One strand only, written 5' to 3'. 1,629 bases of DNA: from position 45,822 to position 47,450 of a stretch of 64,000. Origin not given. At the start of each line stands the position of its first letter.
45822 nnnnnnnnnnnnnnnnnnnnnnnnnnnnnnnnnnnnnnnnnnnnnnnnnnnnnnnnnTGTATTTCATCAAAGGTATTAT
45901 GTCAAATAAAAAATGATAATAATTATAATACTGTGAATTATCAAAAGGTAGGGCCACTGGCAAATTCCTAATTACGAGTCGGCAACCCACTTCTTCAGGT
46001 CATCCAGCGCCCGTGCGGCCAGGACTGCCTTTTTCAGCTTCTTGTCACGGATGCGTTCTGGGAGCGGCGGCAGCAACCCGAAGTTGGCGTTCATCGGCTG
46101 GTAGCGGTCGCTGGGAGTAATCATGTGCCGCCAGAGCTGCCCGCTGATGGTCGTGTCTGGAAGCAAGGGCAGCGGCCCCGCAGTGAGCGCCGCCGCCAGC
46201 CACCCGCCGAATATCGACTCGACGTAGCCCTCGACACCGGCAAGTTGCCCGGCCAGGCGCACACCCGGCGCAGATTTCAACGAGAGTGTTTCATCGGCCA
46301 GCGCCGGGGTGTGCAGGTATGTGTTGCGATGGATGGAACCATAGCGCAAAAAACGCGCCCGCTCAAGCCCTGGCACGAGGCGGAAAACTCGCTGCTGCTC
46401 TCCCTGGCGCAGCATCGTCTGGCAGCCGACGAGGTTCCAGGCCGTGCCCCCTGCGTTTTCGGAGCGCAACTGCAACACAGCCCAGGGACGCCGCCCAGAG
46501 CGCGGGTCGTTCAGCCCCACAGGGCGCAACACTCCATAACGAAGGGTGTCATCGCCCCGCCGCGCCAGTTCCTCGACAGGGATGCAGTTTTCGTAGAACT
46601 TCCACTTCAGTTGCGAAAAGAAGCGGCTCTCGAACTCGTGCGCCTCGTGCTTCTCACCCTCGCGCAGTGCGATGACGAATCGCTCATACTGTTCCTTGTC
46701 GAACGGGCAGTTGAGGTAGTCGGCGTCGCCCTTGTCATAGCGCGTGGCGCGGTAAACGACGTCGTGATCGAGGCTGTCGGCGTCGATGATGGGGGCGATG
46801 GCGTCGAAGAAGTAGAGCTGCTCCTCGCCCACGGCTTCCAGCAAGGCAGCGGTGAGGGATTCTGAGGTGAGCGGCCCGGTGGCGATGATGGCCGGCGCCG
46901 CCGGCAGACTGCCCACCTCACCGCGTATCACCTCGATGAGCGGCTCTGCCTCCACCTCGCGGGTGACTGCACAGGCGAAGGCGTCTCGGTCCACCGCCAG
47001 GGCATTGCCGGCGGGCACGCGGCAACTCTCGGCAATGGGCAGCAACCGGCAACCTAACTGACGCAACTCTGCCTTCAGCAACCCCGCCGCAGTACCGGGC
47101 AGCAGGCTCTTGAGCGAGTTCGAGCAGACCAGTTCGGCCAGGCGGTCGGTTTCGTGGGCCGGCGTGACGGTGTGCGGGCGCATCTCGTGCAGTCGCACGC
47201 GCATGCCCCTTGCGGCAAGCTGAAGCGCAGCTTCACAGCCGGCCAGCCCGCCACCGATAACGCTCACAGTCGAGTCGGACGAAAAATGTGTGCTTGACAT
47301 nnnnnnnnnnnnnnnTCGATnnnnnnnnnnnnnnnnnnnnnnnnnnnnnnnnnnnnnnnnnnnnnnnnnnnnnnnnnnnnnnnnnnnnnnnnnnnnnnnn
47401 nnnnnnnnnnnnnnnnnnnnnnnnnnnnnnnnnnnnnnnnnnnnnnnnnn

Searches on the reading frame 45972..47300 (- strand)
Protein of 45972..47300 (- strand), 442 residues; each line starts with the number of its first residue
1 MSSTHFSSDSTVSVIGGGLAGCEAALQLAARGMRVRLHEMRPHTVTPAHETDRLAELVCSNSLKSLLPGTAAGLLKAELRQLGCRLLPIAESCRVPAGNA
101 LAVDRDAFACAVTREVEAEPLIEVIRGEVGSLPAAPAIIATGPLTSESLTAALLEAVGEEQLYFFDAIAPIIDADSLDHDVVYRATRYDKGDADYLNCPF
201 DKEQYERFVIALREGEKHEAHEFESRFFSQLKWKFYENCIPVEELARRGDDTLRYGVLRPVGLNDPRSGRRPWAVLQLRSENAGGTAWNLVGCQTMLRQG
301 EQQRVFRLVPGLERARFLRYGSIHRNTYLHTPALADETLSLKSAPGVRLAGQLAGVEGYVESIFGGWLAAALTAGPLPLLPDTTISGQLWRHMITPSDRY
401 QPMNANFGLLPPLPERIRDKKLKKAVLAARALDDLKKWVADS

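Call 21: find_encoding_contigs(protein=window:45972-47300:-, flank=10000, max_places=2)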
Protein window:45972-47300:- (442 aa): 3 contigs read that carry it; 2 places shown.
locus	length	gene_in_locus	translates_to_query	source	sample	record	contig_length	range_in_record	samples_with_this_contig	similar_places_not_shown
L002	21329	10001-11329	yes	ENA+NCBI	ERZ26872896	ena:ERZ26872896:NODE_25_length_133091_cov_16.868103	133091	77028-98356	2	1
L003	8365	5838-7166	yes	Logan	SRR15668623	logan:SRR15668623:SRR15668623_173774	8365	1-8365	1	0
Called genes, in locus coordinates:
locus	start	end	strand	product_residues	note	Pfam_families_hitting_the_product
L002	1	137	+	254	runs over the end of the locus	-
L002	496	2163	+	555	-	PF02690:Na_Pi_cotrans, PF01895:PhoU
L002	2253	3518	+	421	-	PF02463:SMC_N (faint), PF13304:AAA_21, PF13175:AAA_15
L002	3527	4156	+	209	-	PF13707:RloB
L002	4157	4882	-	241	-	PF00899:ThiF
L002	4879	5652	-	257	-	PF01026:TatD_DNase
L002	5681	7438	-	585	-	PF01293:PEPCK_ATP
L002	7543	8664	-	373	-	PF22020:RlmL_1st, PF02926:THUMP, PF01170:UPF0020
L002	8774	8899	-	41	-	-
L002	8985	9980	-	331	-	PF00710:Asparaginase, PF17763:Asparaginase_C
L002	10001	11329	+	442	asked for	PF01134:GIDA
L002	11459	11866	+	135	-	PF01475:FUR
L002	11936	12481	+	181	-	PF21349:RUBY_RBDX, PF02915:Rubrerythrin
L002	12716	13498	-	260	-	PF00149:Metallophos (weak)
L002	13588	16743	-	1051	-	PF01326:PPDK_N, PF18765:Polbeta (faint), PF01909:NTP_transf_2 (weak)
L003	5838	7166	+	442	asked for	PF01134:GIDA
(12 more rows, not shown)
